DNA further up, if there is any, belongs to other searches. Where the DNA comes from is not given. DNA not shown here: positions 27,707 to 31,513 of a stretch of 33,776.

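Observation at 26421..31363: Tandem-kinase membrane sensor translationally coupled (GTGA) to a SagB-type dehydrogenase-like protein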

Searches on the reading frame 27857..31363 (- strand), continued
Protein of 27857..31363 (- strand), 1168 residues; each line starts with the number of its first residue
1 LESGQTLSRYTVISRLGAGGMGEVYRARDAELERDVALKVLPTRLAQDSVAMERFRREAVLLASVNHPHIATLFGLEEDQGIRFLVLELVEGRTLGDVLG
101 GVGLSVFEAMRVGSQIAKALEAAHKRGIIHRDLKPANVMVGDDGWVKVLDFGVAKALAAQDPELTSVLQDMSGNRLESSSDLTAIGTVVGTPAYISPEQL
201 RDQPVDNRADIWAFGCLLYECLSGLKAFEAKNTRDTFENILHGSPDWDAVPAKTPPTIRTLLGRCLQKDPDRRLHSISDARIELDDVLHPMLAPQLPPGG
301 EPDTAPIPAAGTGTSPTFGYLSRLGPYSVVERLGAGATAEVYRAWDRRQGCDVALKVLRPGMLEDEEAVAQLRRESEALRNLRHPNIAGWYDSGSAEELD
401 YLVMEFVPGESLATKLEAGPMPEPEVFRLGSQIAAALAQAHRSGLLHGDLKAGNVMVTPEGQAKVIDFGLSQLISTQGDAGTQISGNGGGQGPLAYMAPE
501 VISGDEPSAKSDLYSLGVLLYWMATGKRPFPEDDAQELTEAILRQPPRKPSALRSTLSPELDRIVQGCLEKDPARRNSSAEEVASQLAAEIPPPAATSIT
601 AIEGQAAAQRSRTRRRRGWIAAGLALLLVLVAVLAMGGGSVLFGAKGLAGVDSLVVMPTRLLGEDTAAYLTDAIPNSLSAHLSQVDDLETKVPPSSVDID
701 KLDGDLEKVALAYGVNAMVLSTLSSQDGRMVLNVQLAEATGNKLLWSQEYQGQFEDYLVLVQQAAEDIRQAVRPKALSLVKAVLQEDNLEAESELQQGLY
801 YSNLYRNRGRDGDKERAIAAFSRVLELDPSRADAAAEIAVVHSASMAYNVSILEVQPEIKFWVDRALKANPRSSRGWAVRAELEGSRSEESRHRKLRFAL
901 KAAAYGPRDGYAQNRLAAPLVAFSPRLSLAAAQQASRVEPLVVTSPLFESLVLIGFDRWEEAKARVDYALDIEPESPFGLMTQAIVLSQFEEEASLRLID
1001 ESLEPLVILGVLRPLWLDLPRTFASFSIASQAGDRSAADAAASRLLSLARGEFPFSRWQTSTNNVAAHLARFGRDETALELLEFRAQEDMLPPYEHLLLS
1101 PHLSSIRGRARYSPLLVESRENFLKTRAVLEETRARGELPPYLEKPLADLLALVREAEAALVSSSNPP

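Call 57: find_homologous_proteins(query=window:27857-31363:-, max_evalue=1e-40)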
Query window:27857-31363:- (1168 aa): 7861 proteins with E <= 1e-40 among 8000 candidates; the best 120 are listed.
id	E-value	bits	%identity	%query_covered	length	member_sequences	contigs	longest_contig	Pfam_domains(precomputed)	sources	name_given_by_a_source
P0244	0.0e+0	2522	100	98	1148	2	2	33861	PF06293.21,PF07714.24,PF00069.32,PF03109.23,PF19974.6,PF01163.29,PF01636.30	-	-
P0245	0.0e+0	1942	78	98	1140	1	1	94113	PF07714.24,PF00069.32,PF03109.23,PF19974.6,PF01163.29,PF01636.30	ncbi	-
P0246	0.0e+0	1193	51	99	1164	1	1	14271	PF06293.21,PF07714.24,PF00069.32,PF03109.23,PF01636.30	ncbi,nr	ncbi:MAG: protein kinase [bacterium]|nr:protein kinase [bacterium]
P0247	0.0e+0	1116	56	80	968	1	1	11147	PF07714.24,PF00069.32,PF03109.23,PF01636.30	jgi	jgi:TolB-like protein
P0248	0.0e+0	1104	49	99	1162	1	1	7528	PF06293.21,PF07714.24,PF00069.32,PF12330.15,PF03109.23,PF01163.29,PF01636.30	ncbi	-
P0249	0.0e+0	1046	47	99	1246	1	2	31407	PF06293.21,PF07714.24,PF13431.13,PF00069.32,PF03109.23,PF01163.29,PF01636.30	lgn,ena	-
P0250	3.8e-293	994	45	99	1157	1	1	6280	PF06293.21,PF07714.24,PF00069.32,PF12330.15,PF03109.23,PF14531.13,PF01163.29,PF17667.8,PF07719.24,PF01636.30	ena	-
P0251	1.1e-288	979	44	84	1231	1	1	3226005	PF06293.21,PF07714.24,PF00069.32,PF03109.23,PF14531.13,PF01163.29,PF01636.30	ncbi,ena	-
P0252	1.1e-269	916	42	100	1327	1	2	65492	PF06293.21,PF07714.24,PF00069.32,PF03109.23,PF14531.13,PF01163.29,PF01636.30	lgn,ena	-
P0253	3.0e-228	779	42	72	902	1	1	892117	PF07714.24,PF00069.32,PF03109.23,PF01636.30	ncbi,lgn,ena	-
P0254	2.5e-203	696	45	44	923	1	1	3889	PF07714.24,PF00069.32,PF03109.23,PF01636.30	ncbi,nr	ncbi:MAG TPA: serine/threonine-protein kinase [Thermoanaerobaculia bacterium]|nr:serine/threonine-pr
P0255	2.5e-197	676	38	71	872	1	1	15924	PF07714.24,PF00069.32,PF03109.23,PF07719.24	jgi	jgi:serine/threonine protein kinase/tetratricopeptide (TPR) repeat protein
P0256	4.6e-175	603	40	71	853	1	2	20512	PF14559.13,PF07714.24,PF00069.32,PF03109.23,PF01636.30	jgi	jgi:serine/threonine protein kinase/tetratricopeptide (TPR) repeat protein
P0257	5.9e-171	589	41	71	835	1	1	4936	PF07714.24,PF00069.32,PF03109.23,PF01636.30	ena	-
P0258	1.7e-164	568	40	71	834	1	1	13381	PF07714.24,PF00069.32,PF03109.23,PF13429.13,PF01636.30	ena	-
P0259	1.0e-163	565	40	71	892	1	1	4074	PF07714.24,PF00069.32,PF13371.13,PF03109.23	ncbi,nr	ncbi:MAG TPA: protein kinase, partial [Vicinamibacterales bacterium]|nr:protein kinase [Vicinamibact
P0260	3.9e-161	557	38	71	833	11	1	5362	PF07714.24,PF00069.32,PF03109.23,PF01636.30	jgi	-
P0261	1.4e-160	555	39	71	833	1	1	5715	PF07714.24,PF00069.32,PF03109.23,PF13432.13,PF01636.30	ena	-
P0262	5.7e-158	546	39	71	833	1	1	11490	PF07714.24,PF00069.32,PF03109.23,PF01636.30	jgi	jgi:eukaryotic-like serine/threonine-protein kinase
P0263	4.9e-147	510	36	73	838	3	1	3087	PF07714.24,PF00069.32,PF03109.23,PF01636.30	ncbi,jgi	jgi:serine/threonine protein kinase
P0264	7.1e-142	493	38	55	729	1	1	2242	PF07714.24,PF00069.32,PF03109.23,PF01636.30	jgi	jgi:serine/threonine protein kinase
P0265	2.5e-140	488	38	54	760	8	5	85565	PF07714.24,PF00069.32,PF03109.23,PF01636.30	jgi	jgi:serine/threonine protein kinase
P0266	4.1e-140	487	38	55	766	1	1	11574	PF07714.24,PF00069.32,PF03109.23,PF01636.30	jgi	jgi:serine/threonine protein kinase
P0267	2.8e-137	478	-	-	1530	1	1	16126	PF13414.13,PF07676.19,PF14559.13,PF07714.24,PF00069.32,PF26549.1,PF00515.35,PF03109.23,PF13424.13,PF26550.2,PF07719.24,PF01636.30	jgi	jgi:serine/threonine protein kinase/Tfp pilus assembly protein PilF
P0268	7.6e-124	433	-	-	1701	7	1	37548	PF10647.16,PF25174.2,PF00930.28,PF23381.2,PF01163.29,PF07676.19,PF07714.24,PF00069.32,PF26549.1,PF03109.23,PF26550.2,PF02897.22,PF01636.30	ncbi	-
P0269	1.3e-111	393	36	47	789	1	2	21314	PF13431.13,PF13414.13,PF13176.13,PF13428.13,PF14559.13,PF07714.24,PF00069.32,PF00515.35,PF03109.23,PF12895.14,PF13424.13,PF21033.5,PF13432.13,PF13181.13,PF07719.24,PF01636.30,PF13174.13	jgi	jgi:TolB-like protein/Flp pilus assembly protein TadD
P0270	2.8e-111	391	-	-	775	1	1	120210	PF13414.13,PF13428.13,PF14559.13,PF07714.24,PF00069.32,PF00515.35,PF03109.23,PF13424.13,PF04052.19,PF21033.5,PF14531.13,PF13181.13,PF07719.24,PF01636.30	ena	-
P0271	5.7e-108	380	-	-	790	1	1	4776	PF14559.13,PF07714.24,PF13431.13,PF00069.32,PF13414.13,PF00515.35,PF03109.23,PF14531.13,PF13428.13,PF07719.24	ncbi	-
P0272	3.3e-106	375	33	56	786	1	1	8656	PF14559.13,PF07714.24,PF13431.13,PF00069.32,PF13414.13,PF03109.23,PF21033.5,PF13428.13,PF07719.24,PF01636.30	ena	-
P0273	8.1e-106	373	-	-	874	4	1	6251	PF07714.24,PF13431.13,PF00069.32,PF13414.13,PF00515.35,PF03109.23,PF07719.24,PF01636.30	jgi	jgi:eukaryotic-like serine/threonine-protein kinase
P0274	4.3e-103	364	37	43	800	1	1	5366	PF13431.13,PF23914.2,PF13414.13,PF13176.13,PF13428.13,PF13374.13,PF14559.13,PF06293.21,PF07714.24,PF00069.32,PF00515.35,PF03109.23,PF13424.13,PF21033.5,PF13432.13,PF13181.13,PF07719.24,PF01636.30,PF13174.13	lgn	-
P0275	1.2e-101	360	36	44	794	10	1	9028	PF13431.13,PF13414.13,PF13176.13,PF13428.13,PF14559.13,PF07714.24,PF00069.32,PF00515.35,PF03109.23,PF13424.13,PF13432.13,PF13181.13,PF07719.24,PF01636.30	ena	-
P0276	2.0e-101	359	31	68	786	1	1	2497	PF13431.13,PF13414.13,PF13428.13,PF14559.13,PF07714.24,PF00069.32,PF00515.35,PF03109.23,PF13424.13,PF21033.5,PF13432.13,PF13181.13,PF07719.24,PF01636.30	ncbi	-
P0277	7.8e-100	354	53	24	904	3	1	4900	PF13431.13,PF13414.13,PF13428.13,PF14559.13,PF07714.24,PF00069.32,PF00515.35,PF03109.23,PF13424.13,PF21033.5,PF13432.13,PF13181.13,PF07719.24,PF01636.30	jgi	-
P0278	9.6e-100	353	-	-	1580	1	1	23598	PF06293.21,PF07714.24,PF00069.32,PF03109.23,PF14531.13,PF17667.8,PF01636.30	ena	-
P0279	3.6e-97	345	55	24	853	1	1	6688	PF13431.13,PF23914.2,PF13414.13,PF13176.13,PF13428.13,PF14559.13,PF07714.24,PF00069.32,PF00515.35,PF03109.23,PF13424.13,PF13429.13,PF13181.13,PF07719.24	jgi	jgi:eukaryotic-like serine/threonine-protein kinase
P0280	9.1e-97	343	52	24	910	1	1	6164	PF13431.13,PF13414.13,PF13428.13,PF14559.13,PF07714.24,PF00069.32,PF00515.35,PF03109.23,PF12895.14,PF13432.13,PF13181.13,PF07719.24,PF01636.30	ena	-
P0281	2.4e-96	342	51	25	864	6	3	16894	PF13431.13,PF23914.2,PF13414.13,PF13428.13,PF14559.13,PF07714.24,PF00069.32,PF13371.13,PF00515.35,PF03109.23,PF12895.14,PF13424.13,PF21033.5,PF13432.13,PF13181.13,PF07719.24,PF01636.30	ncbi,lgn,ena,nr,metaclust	ncbi:MAG: hypothetical protein DMG31_04775 [Acidobacteria bacterium]|nr:MAG: hypothetical protein DM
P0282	1.0e-95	340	30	68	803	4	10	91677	PF14559.13,PF07714.24,PF13431.13,PF00069.32,PF00515.35,PF03109.23,PF13428.13,PF07719.24,PF01636.30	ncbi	ncbi:MAG: protein kinase [Thermoanaerobaculia bacterium]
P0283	2.4e-95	339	51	25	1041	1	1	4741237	PF07714.24,PF00069.32,PF03109.23,PF17667.8,PF01636.30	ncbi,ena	-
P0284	2.7e-95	339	-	-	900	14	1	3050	PF07714.24,PF00069.32,PF25174.2,PF26549.1,PF23381.2,PF03109.23,PF26550.2,PF07676.19,PF01636.30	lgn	-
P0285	2.8e-95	338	51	26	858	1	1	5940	PF13431.13,PF23914.2,PF13414.13,PF13428.13,PF14559.13,PF07714.24,PF00069.32,PF13371.13,PF00515.35,PF03109.23,PF12895.14,PF21033.5,PF13432.13,PF13429.13,PF13181.13,PF07719.24,PF01636.30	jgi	-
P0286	7.4e-95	337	51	26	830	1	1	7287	PF13431.13,PF13414.13,PF13428.13,PF14559.13,PF07714.24,PF00069.32,PF00515.35,PF03109.23,PF21033.5,PF13432.13,PF13181.13,PF07719.24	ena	-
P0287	1.2e-94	336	55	24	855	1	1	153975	PF13431.13,PF13414.13,PF13176.13,PF13428.13,PF14559.13,PF07714.24,PF00069.32,PF00515.35,PF03109.23,PF13424.13,PF13432.13,PF13181.13,PF07719.24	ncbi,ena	-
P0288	2.4e-94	335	50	26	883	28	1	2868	PF13431.13,PF13414.13,PF13428.13,PF14559.13,PF07714.24,PF00069.32,PF00515.35,PF03109.23,PF13424.13,PF21033.5,PF07719.24,PF01636.30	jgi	jgi:serine/threonine-protein kinase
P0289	5.4e-94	334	-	-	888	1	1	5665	PF07714.24,PF00069.32,PF26549.1,PF00930.28,PF03109.23,PF26550.2,PF07676.19,PF01636.30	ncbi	-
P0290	8.5e-94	334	54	24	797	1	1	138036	PF13431.13,PF13414.13,PF13428.13,PF14559.13,PF07714.24,PF00069.32,PF00515.35,PF12895.14,PF13432.13,PF13181.13,PF07719.24,PF13174.13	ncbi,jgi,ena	-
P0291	1.1e-93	333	34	44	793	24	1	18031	PF13431.13,PF13414.13,PF13176.13,PF13428.13,PF07721.21,PF14559.13,PF07714.24,PF00069.32,PF00515.35,PF03109.23,PF12895.14,PF13424.13,PF21033.5,PF13432.13,PF13181.13,PF07719.24,PF01636.30,PF13174.13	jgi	jgi:eukaryotic-like serine/threonine-protein kinase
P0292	1.2e-93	333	-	-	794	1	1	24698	PF14559.13,PF07714.24,PF00069.32,PF13414.13,PF00515.35,PF03109.23,PF13424.13,PF07719.24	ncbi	-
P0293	3.0e-93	332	-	-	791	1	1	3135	PF13431.13,PF23914.2,PF13414.13,PF13428.13,PF14559.13,PF07714.24,PF00069.32,PF00515.35,PF03109.23,PF13424.13,PF21033.5,PF13432.13,PF13429.13,PF13181.13,PF07719.24,PF01636.30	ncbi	-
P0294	4.0e-93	331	32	68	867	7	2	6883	PF13431.13,PF13414.13,PF13428.13,PF17680.7,PF14559.13,PF07714.24,PF00069.32,PF00515.35,PF03109.23,PF21033.5,PF13181.13,PF07719.24,PF01636.30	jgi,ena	jgi:serine/threonine-protein kinase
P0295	7.5e-93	330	53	24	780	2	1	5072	PF14559.13,PF07714.24,PF13431.13,PF00069.32,PF13414.13,PF00515.35,PF03109.23,PF13181.13,PF07719.24,PF01636.30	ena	-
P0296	1.8e-92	329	-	-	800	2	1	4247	PF07714.24,PF00069.32,PF03109.23,PF13424.13,PF13428.13,PF07719.24,PF01636.30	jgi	jgi:serine/threonine protein kinase/tetratricopeptide (TPR) repeat protein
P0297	2.1e-92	329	49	27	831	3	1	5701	PF13431.13,PF13414.13,PF13428.13,PF14559.13,PF07714.24,PF00069.32,PF00515.35,PF03109.23,PF13424.13,PF21033.5,PF13432.13,PF13181.13,PF07719.24,PF01636.30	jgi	jgi:eukaryotic-like serine/threonine-protein kinase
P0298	2.2e-92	329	33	56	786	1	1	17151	PF13431.13,PF13414.13,PF13428.13,PF17667.8,PF14559.13,PF07714.24,PF00069.32,PF00515.35,PF03109.23,PF13424.13,PF21033.5,PF13432.13,PF13181.13,PF07719.24,PF01636.30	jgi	jgi:eukaryotic-like serine/threonine-protein kinase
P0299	2.8e-92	329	46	25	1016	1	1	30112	PF07714.24,PF00069.32,PF26549.1,PF03109.23,PF26550.2,PF07676.19,PF01636.30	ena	-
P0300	6.3e-92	327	53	24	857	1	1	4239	PF13431.13,PF25062.2,PF13414.13,PF13428.13,PF14559.13,PF07714.24,PF00069.32,PF00515.35,PF03109.23,PF12895.14,PF13432.13,PF13181.13,PF07719.24,PF01636.30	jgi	-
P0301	7.5e-92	327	54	24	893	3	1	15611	PF13431.13,PF13414.13,PF13176.13,PF13428.13,PF14559.13,PF07714.24,PF00069.32,PF00515.35,PF03109.23,PF13424.13,PF13181.13,PF07719.24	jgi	jgi:serine/threonine protein kinase/TolB-like protein/tetratricopeptide (TPR) repeat protein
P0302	2.7e-91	325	-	-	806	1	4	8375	PF14559.13,PF07714.24,PF00069.32,PF13414.13,PF00515.35,PF03109.23,PF13428.13,PF07719.24,PF01636.30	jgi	jgi:serine/threonine protein kinase/tetratricopeptide (TPR) repeat protein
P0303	3.5e-91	325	37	50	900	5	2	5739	PF07714.24,PF00069.32,PF03109.23,PF14531.13,PF01636.30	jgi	-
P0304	4.6e-91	324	52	24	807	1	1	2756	PF13431.13,PF23914.2,PF13414.13,PF13176.13,PF14559.13,PF07714.24,PF00069.32,PF00515.35,PF03109.23,PF13432.13,PF13181.13,PF07719.24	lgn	-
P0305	5.1e-91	324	49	25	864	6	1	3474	PF13431.13,PF13414.13,PF13428.13,PF14559.13,PF07714.24,PF00069.32,PF00515.35,PF03109.23,PF21033.5,PF13432.13,PF13181.13,PF07719.24,PF01636.30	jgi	-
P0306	5.3e-91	324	-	-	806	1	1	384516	PF13431.13,PF13414.13,PF13428.13,PF01163.29,PF13374.13,PF14559.13,PF07714.24,PF00069.32,PF00515.35,PF03109.23,PF13424.13,PF21033.5,PF13432.13,PF13181.13,PF07719.24,PF01636.30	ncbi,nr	ncbi:MAG: protein kinase [Acidobacteria bacterium]|nr:protein kinase [Acidobacteriota bacterium]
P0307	7.0e-91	324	-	-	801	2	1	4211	PF07714.24,PF00069.32,PF03109.23,PF01636.30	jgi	jgi:TolB-like protein/tetratricopeptide (TPR) repeat protein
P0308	8.5e-91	324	55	26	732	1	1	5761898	PF07714.24,PF00069.32,PF26549.1,PF03109.23,PF07676.19,PF01636.30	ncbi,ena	-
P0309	1.2e-90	323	-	-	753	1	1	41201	PF13431.13,PF13414.13,PF13176.13,PF13428.13,PF13374.13,PF14559.13,PF07714.24,PF00069.32,PF00515.35,PF03109.23,PF12895.14,PF13424.13,PF21033.5,PF13432.13,PF13181.13,PF07719.24,PF01636.30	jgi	jgi:serine/threonine-protein kinase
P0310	2.3e-90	322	56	25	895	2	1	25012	PF07714.24,PF00069.32,PF26549.1,PF03109.23,PF26550.2,PF07676.19,PF01636.30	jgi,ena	-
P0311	3.2e-90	322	54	24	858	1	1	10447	PF13431.13,PF23914.2,PF13414.13,PF13176.13,PF13428.13,PF14559.13,PF07714.24,PF00069.32,PF00515.35,PF03109.23,PF13424.13,PF21033.5,PF13432.13,PF13181.13,PF07719.24,PF01636.30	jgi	jgi:TolB-like protein/tetratricopeptide (TPR) repeat protein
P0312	3.8e-90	321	38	45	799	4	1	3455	PF13431.13,PF13414.13,PF16918.12,PF13428.13,PF14559.13,PF07714.24,PF00069.32,PF00515.35,PF03109.23,PF12895.14,PF13424.13,PF21033.5,PF13432.13,PF13181.13,PF07719.24,PF01636.30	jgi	jgi:eukaryotic-like serine/threonine-protein kinase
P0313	5.7e-90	321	51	25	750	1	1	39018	PF14559.13,PF07714.24,PF13431.13,PF00069.32,PF13414.13,PF03109.23,PF01636.30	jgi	jgi:eukaryotic-like serine/threonine-protein kinase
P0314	6.4e-90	321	50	24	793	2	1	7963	PF13431.13,PF13414.13,PF13428.13,PF14559.13,PF07714.24,PF00069.32,PF00515.35,PF03109.23,PF21033.5,PF13432.13,PF13181.13,PF07719.24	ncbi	ncbi:MAG: protein kinase domain-containing protein [Vicinamibacterales bacterium]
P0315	6.5e-90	321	52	28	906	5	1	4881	PF07714.24,PF00069.32,PF25174.2,PF26549.1,PF00930.28,PF03109.23,PF26550.2,PF07676.19,PF01636.30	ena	-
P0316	7.4e-90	320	54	24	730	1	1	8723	PF13431.13,PF13414.13,PF13428.13,PF14559.13,PF07714.24,PF00069.32,PF00515.35,PF21033.5,PF13181.13,PF07719.24,PF01636.30,PF13174.13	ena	-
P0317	7.8e-90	320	55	24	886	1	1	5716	PF07714.24,PF00069.32,PF26549.1,PF00930.28,PF03109.23,PF26550.2,PF07676.19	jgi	jgi:serine/threonine protein kinase/Tol biopolymer transport system component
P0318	9.4e-90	320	51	26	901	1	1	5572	PF13431.13,PF23914.2,PF13414.13,PF14559.13,PF07714.24,PF00069.32,PF00515.35,PF03109.23,PF13432.13,PF13181.13,PF07719.24,PF01636.30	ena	-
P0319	9.8e-90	320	54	25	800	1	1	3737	PF07714.24,PF00069.32,PF26549.1,PF00930.28,PF03109.23,PF26550.2,PF07676.19,PF01636.30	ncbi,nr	ncbi:MAG: protein kinase, partial [Phycisphaerales bacterium]|nr:protein kinase [Phycisphaerales bac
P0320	1.2e-89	320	-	-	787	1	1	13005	PF13431.13,PF23914.2,PF13414.13,PF13176.13,PF13428.13,PF14559.13,PF07714.24,PF00069.32,PF00515.35,PF03109.23,PF13424.13,PF13432.13,PF13181.13,PF07719.24,PF01636.30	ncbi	-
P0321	1.4e-89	320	56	25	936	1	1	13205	PF07714.24,PF00069.32,PF26549.1,PF00930.28,PF03109.23,PF26550.2,PF07676.19,PF01636.30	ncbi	ncbi:MAG: protein kinase [Terriglobia bacterium]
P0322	1.8e-89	319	54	25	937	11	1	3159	PF07714.24,PF00069.32,PF26549.1,PF00930.28,PF03109.23,PF26550.2,PF07676.19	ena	-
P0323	2.1e-89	319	50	24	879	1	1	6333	PF07714.24,PF00069.32,PF13414.13,PF03109.23,PF07719.24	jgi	jgi:serine/threonine protein kinase/TolB-like protein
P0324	2.2e-89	319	54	25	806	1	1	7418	PF07714.24,PF00069.32,PF26549.1,PF03109.23,PF07676.19,PF01636.30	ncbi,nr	ncbi:MAG TPA: protein kinase, partial [Actinomycetota bacterium]|nr:protein kinase [Actinomycetota b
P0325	2.3e-89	319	51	24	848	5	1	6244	PF13431.13,PF13414.13,PF13428.13,PF13374.13,PF14559.13,PF07714.24,PF00069.32,PF00515.35,PF03109.23,PF13424.13,PF21033.5,PF13432.13,PF13181.13,PF07719.24,PF01636.30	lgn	-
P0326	3.3e-89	318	54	25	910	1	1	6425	PF07714.24,PF00069.32,PF25174.2,PF26549.1,PF00930.28,PF03109.23,PF26550.2,PF07676.19,PF01636.30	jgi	-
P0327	4.2e-89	318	52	25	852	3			PF14559.13,PF07714.24,PF13431.13,PF00069.32,PF13414.13,PF00515.35,PF03109.23,PF12895.14,PF13428.13,PF07719.24,PF01636.30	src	-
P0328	4.6e-89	318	52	24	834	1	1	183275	PF13431.13,PF13414.13,PF13176.13,PF13428.13,PF14559.13,PF07714.24,PF00069.32,PF00515.35,PF03109.23,PF13424.13,PF21033.5,PF13181.13,PF07719.24,PF13174.13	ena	-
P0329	4.9e-89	318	37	49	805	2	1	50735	PF13431.13,PF13414.13,PF13176.13,PF13428.13,PF14559.13,PF07714.24,PF00069.32,PF00515.35,PF03109.23,PF13424.13,PF21033.5,PF13432.13,PF13181.13,PF07719.24,PF01636.30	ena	-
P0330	5.9e-89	318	53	25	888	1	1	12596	PF07714.24,PF00069.32,PF25174.2,PF26549.1,PF00930.28,PF03109.23,PF26550.2,PF07676.19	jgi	jgi:Tol biopolymer transport system component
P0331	8.7e-89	317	50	25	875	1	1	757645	PF03704.24,PF13431.13,PF23914.2,PF13414.13,PF13176.13,PF13428.13,PF13374.13,PF14559.13,PF07714.24,PF00069.32,PF13371.13,PF00515.35,PF03109.23,PF12895.14,PF13424.13,PF21033.5,PF13432.13,PF13429.13,PF13181.13,PF07719.24,PF01636.30,PF13174.13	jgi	jgi:serine/threonine protein kinase/tetratricopeptide (TPR) repeat protein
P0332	9.3e-89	317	47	24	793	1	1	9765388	PF14559.13,PF07714.24,PF13431.13,PF00069.32,PF25062.2,PF03109.23,PF14531.13,PF13432.13,PF07719.24,PF01636.30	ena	-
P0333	1.1e-88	317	49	28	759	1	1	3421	PF14559.13,PF07714.24,PF13431.13,PF00069.32,PF13414.13,PF00515.35,PF03109.23,PF13428.13,PF07719.24,PF01636.30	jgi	jgi:serine/threonine-protein kinase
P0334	1.9e-88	316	-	-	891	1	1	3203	PF07714.24,PF00069.32,PF26549.1,PF03109.23,PF26550.2,PF02897.22,PF07676.19,PF01636.30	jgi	jgi:serine/threonine protein kinase/Tol biopolymer transport system component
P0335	2.0e-88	316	48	25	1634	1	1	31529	PF25168.2,PF23586.3,PF24105.2,PF24805.2,PF24017.3,PF23342.2,PF24817.2,PF23798.2,PF23393.3,PF07714.24,PF00069.32,PF20426.5,PF25460.2,PF00400.39,PF01636.30,PF23414.2,PF25178.1,PF23775.2,PF25174.2,PF24814.2,PF23381.2,PF25173.2,PF23383.2,PF25171.2,PF12894.14,PF25175.2,PF24796.2,PF17667.8,PF24780.2,PF234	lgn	-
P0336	2.3e-88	316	55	24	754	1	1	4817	PF14559.13,PF07714.24,PF00069.32,PF13414.13,PF00515.35,PF03109.23,PF07719.24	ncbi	-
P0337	2.3e-88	316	54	26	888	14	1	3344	PF07714.24,PF00069.32,PF26549.1,PF00930.28,PF03109.23,PF26550.2,PF07676.19,PF01636.30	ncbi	-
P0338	2.3e-88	316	54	24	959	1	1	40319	PF07714.24,PF10647.16,PF00069.32,PF26549.1,PF00930.28,PF03109.23,PF26550.2,PF00400.39,PF07676.19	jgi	jgi:Tol biopolymer transport system component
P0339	2.5e-88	315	-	-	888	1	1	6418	PF07714.24,PF00069.32,PF26549.1,PF03109.23,PF26550.2,PF07676.19,PF01636.30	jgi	jgi:eukaryotic-like serine/threonine-protein kinase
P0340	2.6e-88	315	52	27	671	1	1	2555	PF14559.13,PF07714.24,PF13431.13,PF00069.32,PF13414.13,PF00515.35,PF03109.23,PF12895.14,PF07719.24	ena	-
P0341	3.4e-88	315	54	26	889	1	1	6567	PF07714.24,PF00069.32,PF26549.1,PF03109.23,PF26550.2,PF07676.19,PF01636.30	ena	-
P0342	4.1e-88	315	48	27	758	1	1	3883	PF14559.13,PF07714.24,PF13431.13,PF00069.32,PF13414.13,PF00515.35,PF03109.23,PF13428.13,PF07719.24,PF01636.30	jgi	jgi:serine/threonine protein kinase/tetratricopeptide (TPR) repeat protein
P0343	4.3e-88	315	48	27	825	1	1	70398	PF13431.13,PF13414.13,PF13428.13,PF14559.13,PF07714.24,PF00069.32,PF00515.35,PF03109.23,PF21033.5,PF13432.13,PF13181.13,PF07719.24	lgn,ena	-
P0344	4.4e-88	315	49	30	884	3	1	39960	PF07714.24,PF00069.32,PF26549.1,PF03109.23,PF26550.2,PF07676.19,PF01636.30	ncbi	-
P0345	4.8e-88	315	53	24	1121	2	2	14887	PF13431.13,PF13414.13,PF13428.13,PF14559.13,PF07714.24,PF00069.32,PF00515.35,PF03109.23,PF21033.5,PF13181.13,PF07719.24,PF01636.30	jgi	jgi:TolB-like protein/Tfp pilus assembly protein PilF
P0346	4.9e-88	314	54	24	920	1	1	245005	PF07714.24,PF00069.32,PF25174.2,PF26549.1,PF03109.23,PF26550.2,PF07676.19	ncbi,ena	-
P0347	5.1e-88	314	37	44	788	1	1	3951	PF13431.13,PF13414.13,PF13176.13,PF13428.13,PF14559.13,PF07714.24,PF00069.32,PF00515.35,PF03109.23,PF12895.14,PF13424.13,PF21033.5,PF13432.13,PF13181.13,PF07719.24,PF01636.30,PF13174.13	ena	-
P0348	7.2e-88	314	54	24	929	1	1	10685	PF07714.24,PF00069.32,PF26549.1,PF03109.23,PF26550.2,PF07676.19,PF01636.30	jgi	-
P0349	7.9e-88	314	54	25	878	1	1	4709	PF07714.24,PF10647.16,PF00069.32,PF25174.2,PF26549.1,PF00930.28,PF03109.23,PF26550.2,PF02897.22,PF07676.19,PF01636.30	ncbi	ncbi:MAG: protein kinase domain-containing protein [Candidatus Acidiferrales bacterium]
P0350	8.8e-88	314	54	25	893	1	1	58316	PF07714.24,PF00069.32,PF26549.1,PF03109.23,PF26550.2,PF02897.22,PF07676.19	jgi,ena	-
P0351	9.3e-88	314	53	25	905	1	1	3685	PF07714.24,PF00069.32,PF26549.1,PF03109.23,PF26550.2,PF07676.19,PF01636.30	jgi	jgi:eukaryotic-like serine/threonine-protein kinase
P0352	9.4e-88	314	55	24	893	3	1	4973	PF07714.24,PF00069.32,PF26549.1,PF03109.23,PF26550.2,PF07676.19,PF01636.30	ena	-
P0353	9.7e-88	313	54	25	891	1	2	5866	PF07714.24,PF00069.32,PF25174.2,PF26549.1,PF00930.28,PF03109.23,PF26550.2,PF07676.19,PF01636.30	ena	-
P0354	9.8e-88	313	54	25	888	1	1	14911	PF07714.24,PF00069.32,PF26549.1,PF03109.23,PF26550.2,PF07676.19,PF01636.30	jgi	-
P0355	1.1e-87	313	-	-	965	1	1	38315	PF13431.13,PF13414.13,PF13176.13,PF13428.13,PF14559.13,PF07714.24,PF00069.32,PF00515.35,PF12895.14,PF13424.13,PF21033.5,PF13432.13,PF13181.13,PF07719.24,PF01636.30,PF13174.13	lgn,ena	-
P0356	1.1e-87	313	54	25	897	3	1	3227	PF07714.24,PF00069.32,PF26549.1,PF00930.28,PF03109.23,PF26550.2,PF07676.19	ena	-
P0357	1.1e-87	313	50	29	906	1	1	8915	PF07714.24,PF00069.32,PF26549.1,PF00930.28,PF03109.23,PF26550.2,PF07676.19,PF01636.30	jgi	jgi:Tol biopolymer transport system component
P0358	1.2e-87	313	-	-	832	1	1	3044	PF14559.13,PF07714.24,PF13431.13,PF00069.32,PF23914.2,PF13414.13,PF00515.35,PF03109.23,PF13432.13,PF13181.13,PF07719.24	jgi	jgi:serine/threonine-protein kinase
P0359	1.2e-87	313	54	25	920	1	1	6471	PF07714.24,PF00069.32,PF26549.1,PF00930.28,PF26550.2,PF07676.19,PF01636.30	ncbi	-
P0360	1.2e-87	313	49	26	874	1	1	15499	PF03704.24,PF13414.13,PF13374.13,PF07721.21,PF07714.24,PF00069.32,PF11846.15,PF00515.35,PF13424.13,PF13429.13,PF07719.24,PF01636.30,PF13174.13,PF13431.13,PF23914.2,PF25062.2,PF13176.13,PF13428.13,PF14559.13,PF13371.13,PF03109.23,PF12895.14,PF21033.5,PF13432.13,PF13181.13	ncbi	ncbi:MAG TPA: protein kinase [Thermoanaerobaculia bacterium]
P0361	1.3e-87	313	34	56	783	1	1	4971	PF13431.13,PF23914.2,PF13414.13,PF13176.13,PF13428.13,PF13374.13,PF14559.13,PF07714.24,PF00069.32,PF00515.35,PF03109.23,PF12895.14,PF13424.13,PF21033.5,PF13432.13,PF13181.13,PF07719.24,PF01636.30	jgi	jgi:TolB-like protein/tRNA A-37 threonylcarbamoyl transferase component Bud32/Tfp pilus assembly pro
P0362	1.3e-87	313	53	25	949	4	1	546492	PF07714.24,PF00069.32,PF26549.1,PF03109.23,PF26550.2,PF07676.19,PF01636.30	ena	-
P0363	1.4e-87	313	52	24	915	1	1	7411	PF07714.24,PF00069.32,PF26549.1,PF00930.28,PF03109.23,PF26550.2,PF07676.19,PF01636.30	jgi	-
